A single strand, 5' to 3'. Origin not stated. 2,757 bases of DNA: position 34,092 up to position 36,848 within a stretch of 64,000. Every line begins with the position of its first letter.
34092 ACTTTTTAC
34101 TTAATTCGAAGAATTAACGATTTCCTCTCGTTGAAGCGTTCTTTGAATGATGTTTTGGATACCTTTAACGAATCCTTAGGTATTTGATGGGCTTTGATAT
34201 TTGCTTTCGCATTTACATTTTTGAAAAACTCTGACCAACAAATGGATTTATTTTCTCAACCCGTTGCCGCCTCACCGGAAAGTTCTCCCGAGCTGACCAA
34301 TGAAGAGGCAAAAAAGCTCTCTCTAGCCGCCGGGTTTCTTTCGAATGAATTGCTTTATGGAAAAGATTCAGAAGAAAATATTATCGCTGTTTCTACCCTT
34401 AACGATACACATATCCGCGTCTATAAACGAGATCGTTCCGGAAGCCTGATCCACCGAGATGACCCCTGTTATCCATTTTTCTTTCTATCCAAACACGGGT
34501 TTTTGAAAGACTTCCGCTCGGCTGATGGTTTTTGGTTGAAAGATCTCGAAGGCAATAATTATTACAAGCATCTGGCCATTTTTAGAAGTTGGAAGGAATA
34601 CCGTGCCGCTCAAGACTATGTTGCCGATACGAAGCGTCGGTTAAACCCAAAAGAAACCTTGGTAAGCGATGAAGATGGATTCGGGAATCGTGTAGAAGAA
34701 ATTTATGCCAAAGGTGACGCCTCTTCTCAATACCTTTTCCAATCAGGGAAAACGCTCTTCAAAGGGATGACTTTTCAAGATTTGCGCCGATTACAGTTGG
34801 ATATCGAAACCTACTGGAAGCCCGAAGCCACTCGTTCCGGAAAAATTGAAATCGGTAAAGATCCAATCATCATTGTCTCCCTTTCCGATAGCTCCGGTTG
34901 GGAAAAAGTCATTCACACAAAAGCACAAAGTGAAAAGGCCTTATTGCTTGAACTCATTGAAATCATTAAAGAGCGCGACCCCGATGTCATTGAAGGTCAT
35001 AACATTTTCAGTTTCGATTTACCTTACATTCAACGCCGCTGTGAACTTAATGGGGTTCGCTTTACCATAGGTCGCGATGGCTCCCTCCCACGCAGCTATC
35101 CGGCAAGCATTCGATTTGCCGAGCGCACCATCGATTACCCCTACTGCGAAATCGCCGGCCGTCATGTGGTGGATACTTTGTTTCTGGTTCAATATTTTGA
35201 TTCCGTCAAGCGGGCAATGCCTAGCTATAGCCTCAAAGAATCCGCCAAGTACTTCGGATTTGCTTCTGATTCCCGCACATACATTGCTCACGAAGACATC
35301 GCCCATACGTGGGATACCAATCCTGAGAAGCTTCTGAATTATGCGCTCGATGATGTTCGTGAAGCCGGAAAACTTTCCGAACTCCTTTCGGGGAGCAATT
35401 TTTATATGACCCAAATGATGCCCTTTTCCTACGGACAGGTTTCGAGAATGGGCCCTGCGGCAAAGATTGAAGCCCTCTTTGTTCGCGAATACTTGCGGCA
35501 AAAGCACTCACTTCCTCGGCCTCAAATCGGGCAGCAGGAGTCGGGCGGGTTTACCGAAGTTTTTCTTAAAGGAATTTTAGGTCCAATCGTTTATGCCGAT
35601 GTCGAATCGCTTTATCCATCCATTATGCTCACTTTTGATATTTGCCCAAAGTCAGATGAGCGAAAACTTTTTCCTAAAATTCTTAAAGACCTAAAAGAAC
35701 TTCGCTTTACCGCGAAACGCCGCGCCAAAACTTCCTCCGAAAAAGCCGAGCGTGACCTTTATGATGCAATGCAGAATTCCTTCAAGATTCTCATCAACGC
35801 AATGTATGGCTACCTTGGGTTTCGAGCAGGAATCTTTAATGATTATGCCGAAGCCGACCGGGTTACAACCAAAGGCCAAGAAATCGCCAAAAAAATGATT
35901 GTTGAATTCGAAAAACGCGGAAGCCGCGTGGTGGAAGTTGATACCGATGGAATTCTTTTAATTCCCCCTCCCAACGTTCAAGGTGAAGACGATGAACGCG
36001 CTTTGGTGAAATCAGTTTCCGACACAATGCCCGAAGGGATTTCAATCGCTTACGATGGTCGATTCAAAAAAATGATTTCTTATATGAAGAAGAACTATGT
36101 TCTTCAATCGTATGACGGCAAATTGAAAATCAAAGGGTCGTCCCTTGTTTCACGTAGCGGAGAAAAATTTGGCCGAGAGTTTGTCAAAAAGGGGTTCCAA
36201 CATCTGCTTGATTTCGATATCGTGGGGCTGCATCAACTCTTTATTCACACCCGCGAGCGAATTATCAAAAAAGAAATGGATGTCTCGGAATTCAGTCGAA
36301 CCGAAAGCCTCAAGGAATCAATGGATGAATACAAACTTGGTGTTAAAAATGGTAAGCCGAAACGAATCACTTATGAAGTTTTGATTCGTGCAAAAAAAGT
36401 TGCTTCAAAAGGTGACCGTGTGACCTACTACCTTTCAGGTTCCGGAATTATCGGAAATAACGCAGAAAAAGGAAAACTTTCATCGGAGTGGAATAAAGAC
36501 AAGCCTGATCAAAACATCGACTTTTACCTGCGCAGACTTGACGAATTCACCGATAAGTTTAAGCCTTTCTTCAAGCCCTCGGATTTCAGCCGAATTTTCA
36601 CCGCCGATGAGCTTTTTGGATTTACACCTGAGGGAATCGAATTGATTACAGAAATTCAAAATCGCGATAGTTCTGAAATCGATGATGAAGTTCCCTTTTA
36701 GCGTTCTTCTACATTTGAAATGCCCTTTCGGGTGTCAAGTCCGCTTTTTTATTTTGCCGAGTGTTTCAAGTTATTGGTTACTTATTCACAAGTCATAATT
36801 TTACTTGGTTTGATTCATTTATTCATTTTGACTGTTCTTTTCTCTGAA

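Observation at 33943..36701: Family-B DNA polymerase, not dnaN, is the gene immediately downstream of dnaA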

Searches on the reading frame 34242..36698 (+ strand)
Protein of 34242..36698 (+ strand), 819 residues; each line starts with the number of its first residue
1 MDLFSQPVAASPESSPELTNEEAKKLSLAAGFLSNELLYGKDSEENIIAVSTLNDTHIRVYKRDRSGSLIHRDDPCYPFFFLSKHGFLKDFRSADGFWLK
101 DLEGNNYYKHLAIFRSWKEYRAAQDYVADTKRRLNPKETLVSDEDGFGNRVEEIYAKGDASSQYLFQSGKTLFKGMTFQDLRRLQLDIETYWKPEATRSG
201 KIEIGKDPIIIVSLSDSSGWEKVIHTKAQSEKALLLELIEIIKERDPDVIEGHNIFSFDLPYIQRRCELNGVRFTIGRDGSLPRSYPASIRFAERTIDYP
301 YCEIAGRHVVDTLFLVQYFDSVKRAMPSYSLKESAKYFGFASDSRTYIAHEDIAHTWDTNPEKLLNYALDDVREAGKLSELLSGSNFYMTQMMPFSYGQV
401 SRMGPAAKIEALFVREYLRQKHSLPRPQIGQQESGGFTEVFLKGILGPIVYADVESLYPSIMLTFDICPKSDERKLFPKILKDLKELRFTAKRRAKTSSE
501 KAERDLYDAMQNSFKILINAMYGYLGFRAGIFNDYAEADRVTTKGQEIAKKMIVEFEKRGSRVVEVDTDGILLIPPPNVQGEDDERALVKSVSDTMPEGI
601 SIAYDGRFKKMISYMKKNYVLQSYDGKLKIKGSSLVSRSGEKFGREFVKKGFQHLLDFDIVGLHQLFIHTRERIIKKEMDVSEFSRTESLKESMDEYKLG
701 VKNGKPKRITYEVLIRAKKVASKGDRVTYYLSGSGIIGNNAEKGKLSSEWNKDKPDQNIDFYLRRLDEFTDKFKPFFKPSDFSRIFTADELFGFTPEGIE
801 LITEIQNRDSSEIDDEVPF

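Call 7: search_protein_families(library=pfam, proteins=[window:34242-36698:+])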
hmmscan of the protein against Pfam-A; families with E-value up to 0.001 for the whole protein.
window:34242-36698:+ (819 aa): 3 families
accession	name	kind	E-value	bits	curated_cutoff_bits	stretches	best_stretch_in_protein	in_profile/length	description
PF00136.26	DNA_pol_B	-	3.6e-25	89.1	23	1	473-766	116-442/453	DNA polymerase family B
PF03104.25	DNA_pol_B_exo1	-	2.2e-14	53.9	23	1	222-333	136-241/242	DNA polymerase family B, exonuclease domain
PF03175.18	DNA_pol_B_2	-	0.00066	19.1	25.8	0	435-466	215-249/468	DNA polymerase type B, organellar and viral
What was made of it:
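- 34242..36701 (+): polB, a group G3 family-B DNA polymerase of 819 aa (alternative TTG start at 34194). Pfam PF00136 and PF03104 (call 7).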

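Call 8: search_protein_families(library=ncbifam, proteins=[window:34242-36698:+])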
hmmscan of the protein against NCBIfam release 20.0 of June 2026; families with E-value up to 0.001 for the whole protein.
window:34242-36698:+ (819 aa): 9 families
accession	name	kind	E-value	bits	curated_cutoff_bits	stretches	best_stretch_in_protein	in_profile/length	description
NF004421.0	PRK05762.1-2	equivalog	2.7e-32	112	570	1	178-573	156-562/795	DNA polymerase II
NF004422.0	PRK05762.1-4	equivalog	2.7e-23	82.3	1103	1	180-574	152-556/789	DNA polymerase II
NF004419.0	PRK05761.1-5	equivalog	1.2e-21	76.5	1285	1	492-657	635-792/932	DNA-directed DNA polymerase I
NF004417.0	PRK05761.1-3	equivalog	1.6e-20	72.7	780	1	467-676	543-743/858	DNA-directed DNA polymerase I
TIGR00592.1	pol2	superfamily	9.9e-18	63.6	239.95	1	452-729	820-1127/1176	DNA polymerase (pol2)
NF004415.0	PRK05761.1-1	equivalog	3.6e-15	54.9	1289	1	491-655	578-734/883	DNA-directed DNA polymerase I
NF004420.0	PRK05762.1-1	equivalog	5.5e-14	51.8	1435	1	181-572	150-550/783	DNA polymerase II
NF004416.0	PRK05761.1-2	equivalog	1.8e-08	33.3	516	1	434-594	319-471/665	type B DNA-directed DNA polymerase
NF004418.0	PRK05761.1-4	subfamily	0.00027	19.3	692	1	464-609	377-524/717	type B DNA-directed DNA polymerase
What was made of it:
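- On E. coli-type DNA polymerase II (G1): NF004421 scores 112 against 570, NF004422 82 against 1103, NF004420 52 against 1435 (call 8).
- On Archaeal PolB (NCBIfam PRK05761 models): The best is NF004419, at 76.5 against 1285 (call 8).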

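Call 9: find_homologous_proteins(query=window:34242-36698:+)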
Query window:34242-36698:+ (819 aa): 6484 proteins with E <= 0.001 among 8000 candidates; the best 120 are listed.
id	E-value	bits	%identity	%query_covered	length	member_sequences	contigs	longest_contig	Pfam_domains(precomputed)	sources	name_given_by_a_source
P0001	0.0e+0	1855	100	100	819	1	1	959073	PF00136.27,PF03104.26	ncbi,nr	ncbi:MAG: DNA polymerase domain-containing protein [Chloroherpetonaceae bacterium]|nr:DNA polymerase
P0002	0.0e+0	1324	73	97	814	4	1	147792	PF00136.27,PF13482.13,PF03104.26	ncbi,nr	ncbi:MAG: ribonuclease H-like domain-containing protein [Chloroherpetonaceae bacterium]|nr:ribonucle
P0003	0.0e+0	1321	73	97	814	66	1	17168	PF00136.27,PF03104.26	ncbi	-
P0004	0.0e+0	1314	73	97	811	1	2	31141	PF00136.27,PF13482.13,PF03104.26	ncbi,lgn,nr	ncbi:MAG: ribonuclease H-like domain-containing protein [Chloroherpetonaceae bacterium]|nr:ribonucle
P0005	0.0e+0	1312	71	98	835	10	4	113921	PF00136.27,PF13482.13,PF03104.26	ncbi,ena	-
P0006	0.0e+0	1309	70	99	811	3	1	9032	PF00136.27,PF13482.13,PF03104.26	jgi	-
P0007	0.0e+0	1309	72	97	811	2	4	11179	PF00136.27,PF13482.13,PF03104.26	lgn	-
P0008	0.0e+0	1308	72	97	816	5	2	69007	PF00136.27,PF13482.13,PF03104.26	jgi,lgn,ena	jgi:DNA polymerase elongation subunit (family B)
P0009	0.0e+0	1308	71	97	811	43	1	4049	PF00136.27,PF13482.13,PF03104.26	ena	-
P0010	0.0e+0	1306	70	99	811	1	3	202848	PF00136.27,PF13482.13,PF03104.26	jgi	jgi:DNA polymerase I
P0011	0.0e+0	1305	71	97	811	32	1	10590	PF00136.27,PF13482.13,PF03104.26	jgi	-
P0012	0.0e+0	1300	70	99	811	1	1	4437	PF00136.27,PF13482.13,PF03104.26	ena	-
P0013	0.0e+0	1296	69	99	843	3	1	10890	PF03175.19,PF00136.27,PF03104.26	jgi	jgi:DNA polymerase, archaea type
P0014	0.0e+0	1281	69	99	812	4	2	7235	PF00136.27,PF13482.13,PF03104.26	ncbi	-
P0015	0.0e+0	1272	69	98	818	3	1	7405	PF00136.27,PF03104.26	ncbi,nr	ncbi:MAG: DNA polymerase [Chlorobiales bacterium]|nr:DNA polymerase [Chlorobiales bacterium]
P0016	0.0e+0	1261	69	97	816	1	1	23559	PF00136.27,PF03104.26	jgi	jgi:DNA polymerase, archaea type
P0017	0.0e+0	1246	68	98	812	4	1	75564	PF00136.27,PF13482.13,PF03104.26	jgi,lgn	-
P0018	0.0e+0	1230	68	98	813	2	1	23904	PF00136.27,PF03104.26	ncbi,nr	ncbi:MAG: DNA polymerase [Rhizobacter sp.]|nr:DNA polymerase [Chlorobiales bacterium]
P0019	0.0e+0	1208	66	97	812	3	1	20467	PF00136.27,PF03104.26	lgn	-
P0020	0.0e+0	1207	65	98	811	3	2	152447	PF00136.27,PF03104.26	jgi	-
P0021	0.0e+0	1199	66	97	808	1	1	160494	PF00136.27,PF03104.26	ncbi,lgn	-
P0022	0.0e+0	1197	66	97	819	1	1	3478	PF00136.27,PF03104.26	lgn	-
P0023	0.0e+0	1127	62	96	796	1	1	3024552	PF00136.27,PF03104.26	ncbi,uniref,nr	ncbi:DNA polymerase [Prosthecochloris sp. SCSIO W1101]|uniref:DNA polymerase domain-containing prote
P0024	0.0e+0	1123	62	96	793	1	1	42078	PF03175.19,PF00136.27,PF13482.13,PF03104.26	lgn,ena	-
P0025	0.0e+0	1120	62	96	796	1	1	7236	PF00136.27,PF13482.13,PF03104.26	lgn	-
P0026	0.0e+0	1120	62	96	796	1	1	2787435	PF00136.27,PF13482.13,PF03104.26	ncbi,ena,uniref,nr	ncbi:DNA polymerase domain-containing protein [Prosthecochloris sp. SCSIO W1103]|uniref:DNA polymera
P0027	0.0e+0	1120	62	96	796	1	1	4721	PF00136.27,PF13482.13,PF03104.26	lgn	-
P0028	0.0e+0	1120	62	96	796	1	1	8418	PF00136.27,PF13482.13,PF03104.26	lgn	-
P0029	0.0e+0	1119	62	96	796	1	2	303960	PF00136.27,PF13482.13,PF03104.26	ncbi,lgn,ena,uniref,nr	ncbi:DNA polymerase domain-containing protein [Prosthecochloris sp.]|uniref:DNA polymerase domain-co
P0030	0.0e+0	1119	62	96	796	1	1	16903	PF00136.27,PF13482.13,PF03104.26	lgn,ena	-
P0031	0.0e+0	1118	62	96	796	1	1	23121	PF00136.27,PF13482.13,PF03104.26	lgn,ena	-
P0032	0.0e+0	1117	62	96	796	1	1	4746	PF00136.27,PF13482.13,PF03104.26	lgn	-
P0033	0.0e+0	1117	62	96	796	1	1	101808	PF00136.27,PF13482.13,PF03104.26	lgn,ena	-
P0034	0.0e+0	1112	62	96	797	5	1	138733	PF00136.27,PF03104.26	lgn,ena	-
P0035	0.0e+0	1112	61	96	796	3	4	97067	PF00136.27,PF03104.26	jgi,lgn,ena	-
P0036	0.0e+0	1111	61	96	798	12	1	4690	PF00136.27,PF03104.26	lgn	-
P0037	0.0e+0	1106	62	96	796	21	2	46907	PF00136.27,PF03104.26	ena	-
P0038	0.0e+0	1106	62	96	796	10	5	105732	PF00136.27,PF03104.26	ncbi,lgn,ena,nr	ncbi:MAG: DNA polymerase [Prosthecochloris sp.]|nr:DNA polymerase [Prosthecochloris sp.]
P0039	0.0e+0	1106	61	96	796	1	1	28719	PF00136.27,PF03104.26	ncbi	-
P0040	0.0e+0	1106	60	98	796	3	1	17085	PF00136.27,PF03104.26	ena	-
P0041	0.0e+0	1105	61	96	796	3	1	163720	PF00136.27,PF03104.26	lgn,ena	-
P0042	0.0e+0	1105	62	96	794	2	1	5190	PF00136.27,PF03104.26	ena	-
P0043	0.0e+0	1105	61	96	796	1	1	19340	PF00136.27,PF03104.26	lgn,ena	-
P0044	0.0e+0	1104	61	96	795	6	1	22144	PF00136.27,PF03104.26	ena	-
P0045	0.0e+0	1104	61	97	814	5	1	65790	PF00136.27,PF03104.26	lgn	-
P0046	0.0e+0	1104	61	96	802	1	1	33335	PF00136.27,PF03104.26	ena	-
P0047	0.0e+0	1104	61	96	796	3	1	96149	PF00136.27,PF03104.26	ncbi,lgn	-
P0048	0.0e+0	1091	61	97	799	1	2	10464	PF00136.27,PF13482.13,PF03104.26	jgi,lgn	jgi:DNA polymerase elongation subunit (family B)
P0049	0.0e+0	1090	61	96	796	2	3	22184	PF00136.27,PF13482.13,PF03104.26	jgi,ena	jgi:DNA polymerase elongation subunit (family B)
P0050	0.0e+0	1089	60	96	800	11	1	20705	PF00136.27,PF03104.26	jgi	-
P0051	0.0e+0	1089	61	95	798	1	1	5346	PF00136.27,PF03104.26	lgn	-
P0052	0.0e+0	1088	61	96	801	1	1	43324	PF00136.27,PF03104.26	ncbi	-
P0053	0.0e+0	1087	61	96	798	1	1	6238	PF00136.27,PF03104.26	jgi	jgi:DNA polymerase, archaea type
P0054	0.0e+0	1086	61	96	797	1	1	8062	PF00136.27,PF03104.26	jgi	-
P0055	0.0e+0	1085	61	96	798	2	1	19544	PF00136.27,PF13482.13,PF03104.26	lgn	-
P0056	0.0e+0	1085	61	96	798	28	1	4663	PF00136.27,PF13482.13,PF03104.26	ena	-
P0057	0.0e+0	1084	61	96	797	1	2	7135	PF00136.27,PF13482.13,PF03104.26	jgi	-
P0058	0.0e+0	1083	61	96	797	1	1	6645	PF00136.27,PF03104.26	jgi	-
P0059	0.0e+0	1083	60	96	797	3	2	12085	PF00136.27,PF03104.26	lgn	-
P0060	0.0e+0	1082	61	96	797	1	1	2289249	PF00136.27,PF13482.13,PF03104.26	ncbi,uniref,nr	ncbi:DNA polymerase B region [Chlorobaculum parvum NCIB 8327]|uniref:DNA-directed DNA polymerase n=1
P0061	0.0e+0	1081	61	95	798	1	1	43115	PF00136.27,PF03104.26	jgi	jgi:DNA polymerase elongation subunit (family B)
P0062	0.0e+0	1081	61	95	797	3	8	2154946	PF00136.27,PF13482.13,PF03104.26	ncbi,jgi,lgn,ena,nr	ncbi:DNA polymerase domain-containing protein [Chlorobaculum tepidum]|nr:DNA polymerase domain-conta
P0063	0.0e+0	1080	61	96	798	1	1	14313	PF00136.27,PF13482.13,PF03104.26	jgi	jgi:DNA polymerase I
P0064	0.0e+0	1079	61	96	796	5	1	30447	PF00136.27,PF03104.26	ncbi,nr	ncbi:MAG: DNA polymerase [Chlorobaculum sp.]|nr:DNA polymerase [Chlorobaculum sp.]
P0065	0.0e+0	1079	60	96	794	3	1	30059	PF03175.19,PF00136.27,PF03104.26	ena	-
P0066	0.0e+0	1078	60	96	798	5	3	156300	PF00136.27,PF03104.26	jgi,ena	jgi:DNA polymerase elongation subunit (family B)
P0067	0.0e+0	1077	61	96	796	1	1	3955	PF00136.27,PF13482.13,PF03104.26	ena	-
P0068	0.0e+0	1076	60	96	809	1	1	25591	PF03175.19,PF00136.27,PF03104.26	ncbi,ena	-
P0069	0.0e+0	1075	61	96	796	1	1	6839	PF00136.27,PF13482.13,PF03104.26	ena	-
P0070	0.0e+0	1075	60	95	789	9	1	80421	PF00136.27,PF03104.26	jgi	jgi:DNA polymerase, archaea type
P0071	0.0e+0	1074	60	96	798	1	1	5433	PF00136.27,PF03104.26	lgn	-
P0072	0.0e+0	1074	60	96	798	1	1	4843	PF00136.27,PF03104.26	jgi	-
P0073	0.0e+0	1073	61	96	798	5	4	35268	PF00136.27,PF03104.26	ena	-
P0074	0.0e+0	1071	60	96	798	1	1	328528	PF00136.27,PF03104.26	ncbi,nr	ncbi:MAG: DNA polymerase [Chlorobiaceae bacterium]|nr:DNA polymerase [Chlorobiaceae bacterium]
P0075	0.0e+0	1071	61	96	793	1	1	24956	PF00136.27,PF03104.26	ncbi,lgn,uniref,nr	ncbi:MAG TPA: DNA polymerase [Chlorobaculum parvum]|uniref:DNA-directed DNA polymerase n=1 Tax=Chlor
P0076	0.0e+0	1071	60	96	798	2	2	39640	PF00136.27,PF03104.26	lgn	-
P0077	0.0e+0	1070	60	96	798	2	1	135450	PF00136.27,PF13482.13,PF03104.26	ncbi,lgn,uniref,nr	ncbi:DNA polymerase domain-containing protein [Chlorobaculum sp. 24CR]|uniref:DNA polymerase domain-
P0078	0.0e+0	1069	60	97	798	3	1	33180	PF00136.27,PF03104.26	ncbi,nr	ncbi:MAG TPA: DNA polymerase domain-containing protein [Chlorobaculum sp.]|nr:DNA polymerase domain-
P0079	0.0e+0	1068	61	96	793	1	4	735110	PF00136.27,PF03104.26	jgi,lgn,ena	-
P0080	0.0e+0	1068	61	96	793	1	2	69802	PF00136.27,PF03104.26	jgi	-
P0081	0.0e+0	1067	60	97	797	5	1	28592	PF00136.27,PF03104.26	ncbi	-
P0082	0.0e+0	1067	62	96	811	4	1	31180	PF00136.27,PF03104.26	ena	-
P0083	0.0e+0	1067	61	96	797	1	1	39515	PF00136.27,PF13482.13,PF03104.26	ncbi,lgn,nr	ncbi:MAG: ribonuclease H-like domain-containing protein [Chlorobiaceae bacterium]|nr:ribonuclease H-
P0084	0.0e+0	1066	59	96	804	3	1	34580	PF00136.27,PF03104.26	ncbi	-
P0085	0.0e+0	1065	61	94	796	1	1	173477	PF00136.27,PF03104.26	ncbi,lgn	-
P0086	0.0e+0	1065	60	96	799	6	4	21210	PF00136.27,PF03104.26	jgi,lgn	-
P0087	0.0e+0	1065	59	96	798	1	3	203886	PF00136.27,PF03104.26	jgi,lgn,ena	jgi:DNA polymerase elongation subunit (family B)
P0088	0.0e+0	1063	60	97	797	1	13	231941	PF00136.27,PF13482.13,PF03104.26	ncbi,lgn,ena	-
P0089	0.0e+0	1063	60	96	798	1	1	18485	PF00136.27,PF03104.26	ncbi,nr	ncbi:MAG: DNA polymerase [Chlorobiaceae bacterium]|nr:DNA polymerase [Chlorobiaceae bacterium]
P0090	0.0e+0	1061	60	96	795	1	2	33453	PF00136.27,PF03104.26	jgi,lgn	jgi:DNA polymerase elongation subunit (family B)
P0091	0.0e+0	1061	60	96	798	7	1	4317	PF00136.27,PF03104.26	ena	-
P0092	0.0e+0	1058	60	96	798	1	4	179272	PF00136.27,PF03104.26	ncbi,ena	-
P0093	0.0e+0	1057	59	96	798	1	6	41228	PF00136.27,PF03104.26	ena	-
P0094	0.0e+0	1051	60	96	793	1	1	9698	PF00136.27,PF03104.26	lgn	-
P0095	0.0e+0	1051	60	96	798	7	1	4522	PF00136.27,PF03104.26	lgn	-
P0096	0.0e+0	1049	60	96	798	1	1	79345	PF00136.27,PF13482.13,PF03104.26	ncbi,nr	ncbi:MAG: DNA polymerase [Chlorobiaceae bacterium]|nr:DNA polymerase [Chlorobiaceae bacterium]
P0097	0.0e+0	1049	60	96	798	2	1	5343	PF00136.27,PF03104.26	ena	-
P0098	0.0e+0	1048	59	96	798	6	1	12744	PF00136.27,PF03104.26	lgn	-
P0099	0.0e+0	1046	59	97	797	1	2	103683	PF00136.27,PF13482.13,PF03104.26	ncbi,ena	ncbi:MAG: DNA polymerase domain-containing protein [Chlorobiaceae bacterium]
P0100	0.0e+0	1042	60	97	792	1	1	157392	PF00136.27,PF13482.13,PF03104.26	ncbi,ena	-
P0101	0.0e+0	1041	59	97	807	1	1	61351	PF00136.27,PF13482.13,PF03104.26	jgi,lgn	jgi:DNA polymerase, archaea type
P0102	0.0e+0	1040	60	95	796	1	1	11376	PF00136.27,PF03104.26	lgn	-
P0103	0.0e+0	1040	59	96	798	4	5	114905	PF00136.27,PF03104.26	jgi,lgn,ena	jgi:DNA polymerase elongation subunit (family B)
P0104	0.0e+0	1040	58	97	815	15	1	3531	PF00136.27,PF13482.13,PF03104.26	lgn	-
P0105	0.0e+0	1038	59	96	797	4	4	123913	PF00136.27,PF03104.26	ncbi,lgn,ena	-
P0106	0.0e+0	1037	60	96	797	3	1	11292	PF00136.27,PF03104.26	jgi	jgi:DNA polymerase, archaea type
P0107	0.0e+0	1036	60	95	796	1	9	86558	PF00136.27,PF03104.26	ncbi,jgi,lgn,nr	ncbi:MAG: DNA polymerase [Chlorobi bacterium]|nr:DNA polymerase [Chlorobiota bacterium]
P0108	0.0e+0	1036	59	98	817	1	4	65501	PF00136.27,PF03104.26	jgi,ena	-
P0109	0.0e+0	1035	59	97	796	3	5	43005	PF00136.27,PF03104.26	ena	-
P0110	0.0e+0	1034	59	96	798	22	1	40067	PF00136.27,PF03104.26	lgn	-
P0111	0.0e+0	1034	59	97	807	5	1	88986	PF00136.27,PF03104.26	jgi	jgi:DNA polymerase elongation subunit (family B)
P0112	0.0e+0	1033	60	96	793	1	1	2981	PF00136.27,PF03104.26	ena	-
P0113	0.0e+0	1033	58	98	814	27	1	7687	PF00136.27,PF13482.13,PF03104.26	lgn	-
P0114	0.0e+0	1033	60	96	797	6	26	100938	PF00136.27,PF03104.26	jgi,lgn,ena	-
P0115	0.0e+0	1032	59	97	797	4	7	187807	PF00136.27,PF13482.13,PF03104.26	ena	-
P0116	0.0e+0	1031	59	97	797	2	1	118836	PF00136.27,PF03104.26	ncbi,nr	ncbi:MAG: DNA polymerase [Chlorobiaceae bacterium]|nr:DNA polymerase [Chlorobiaceae bacterium]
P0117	0.0e+0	1031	60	95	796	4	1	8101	PF00136.27,PF03104.26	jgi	-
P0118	0.0e+0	1031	59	97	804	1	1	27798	PF00136.27,PF13482.13,PF03104.26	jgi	jgi:DNA polymerase, archaea type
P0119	0.0e+0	1030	59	97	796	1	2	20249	PF00136.27,PF13482.13,PF03104.26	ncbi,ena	-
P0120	0.0e+0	1030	59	97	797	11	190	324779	PF00136.27,PF13482.13,PF03104.26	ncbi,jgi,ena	jgi:DNA polymerase elongation subunit (family B)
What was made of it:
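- On Bacterial PolB group G3 (EpsilonN-like clade): 61% identity over 95% of its length to the only PolB of C. tepidum (P0062, call 9).
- It is 61% identical over 95% of its length to the only PolB of Chlorobaculum tepidum (P0062, call 9).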

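Call 10: find_related_loci(query=window:34242-36698:+, collection=genome_contigs, flank=10000)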
Query window:34242-36698:+ (819 aa) in genome_contigs; peptide patterns used: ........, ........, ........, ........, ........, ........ (x = any residue, [..] = any of these).
64 stretches matched a pattern; 47 encode a relative of the query (tblastn E <= 1e-3); 47 distinct loci.
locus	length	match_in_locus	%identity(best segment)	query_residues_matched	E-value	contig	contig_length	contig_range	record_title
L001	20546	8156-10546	73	27-819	0e+0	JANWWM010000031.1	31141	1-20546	MAG: Chloroherpetonaceae bacterium isolate SKYG21 k141_416315, whole genome shotgun sequence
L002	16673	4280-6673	72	27-819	0e+0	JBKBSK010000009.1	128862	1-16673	MAG: Candidatus Thermochlorobacter sp. isolate 21I_055.bin.6 NODE_9_length_128862_cov_22.087238, whole genome shotgun se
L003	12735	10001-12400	71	24-819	0e+0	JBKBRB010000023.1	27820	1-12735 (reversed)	MAG: Chloroherpetonaceae bacterium isolate 21I_052.bin.17 NODE_23_length_27820_cov_25.002992, whole genome shotgun seque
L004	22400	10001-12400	71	24-819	0e+0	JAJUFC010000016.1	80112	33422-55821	MAG: Candidatus Thermochlorobacteriaceae bacterium isolate bin1 k141_855884_length_80112_cov_83.0066, whole genome shotg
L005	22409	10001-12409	72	24-819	0e+0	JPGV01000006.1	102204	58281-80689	MAG: [Candidatus Thermochlorobacteriaceae] bacterium GBChlB GB_Chlorobi_Contig_86, whole genome shotgun sequence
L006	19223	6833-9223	70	27-819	0e+0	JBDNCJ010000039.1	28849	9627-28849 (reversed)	MAG: Chloroherpetonaceae bacterium isolate YM_bin1_OCT21 C39, whole genome shotgun sequence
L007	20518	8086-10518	68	17-819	0e+0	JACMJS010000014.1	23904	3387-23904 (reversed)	MAG: Chlorobiales bacterium isolate ES-bin-17 ES-bin-17-contig-k141_238467, whole genome shotgun sequence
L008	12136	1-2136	73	113-819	0e+0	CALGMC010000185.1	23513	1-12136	MAG: uncultured Chlorobiales bacterium isolate N1_Bin_Bin_23_1 genome assembly, contig: c_000000096102, whole genome sho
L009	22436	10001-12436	72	12-819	0e+0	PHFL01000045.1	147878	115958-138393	MAG: Candidatus Thermochlorobacter aerophilum isolate OS 1113211796777, whole genome shotgun sequence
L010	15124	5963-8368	71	22-819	0e+0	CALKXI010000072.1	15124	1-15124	MAG: uncultured Chlorobiales bacterium isolate H1_Bin_METABAT__172_1_1 genome assembly, contig: c_000000361060, whole ge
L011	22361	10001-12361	61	35-819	0e+0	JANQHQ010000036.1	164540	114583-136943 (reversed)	MAG: Chlorobium sp. isolate PL24a_bin.10 k99_2218591, whole genome shotgun sequence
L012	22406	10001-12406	59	20-819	0e+0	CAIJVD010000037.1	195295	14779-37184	MAG: uncultured Chlorobiaceae bacterium isolate LJ-3-4m_bin-0616 genome assembly, contig: bin-0616:37/37, whole genome s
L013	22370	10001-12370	58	27-816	0e+0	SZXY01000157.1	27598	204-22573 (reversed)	MAG: Chlorobium sp. isolate L227-2013-55 CA-L227-2013_85055, whole genome shotgun sequence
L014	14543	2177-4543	60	34-819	0e+0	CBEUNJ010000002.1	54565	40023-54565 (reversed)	MAG TPA_asm: uncultured Chlorobaculum sp. isolate SRR13309661_binner123_Refined_1 genome assembly, contig: ERZ26778927.3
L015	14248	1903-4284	59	27-818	0e+0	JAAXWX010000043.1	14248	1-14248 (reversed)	MAG: Chlorobiaceae bacterium isolate W9_Combined_metabat2_047 W9_Combined_metabat2_047_NODE_2272, whole genome shotgun s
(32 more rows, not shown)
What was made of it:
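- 34242..36701 (+): 58-73% identical to Chlorobiales orthologues (calls 9, 10).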
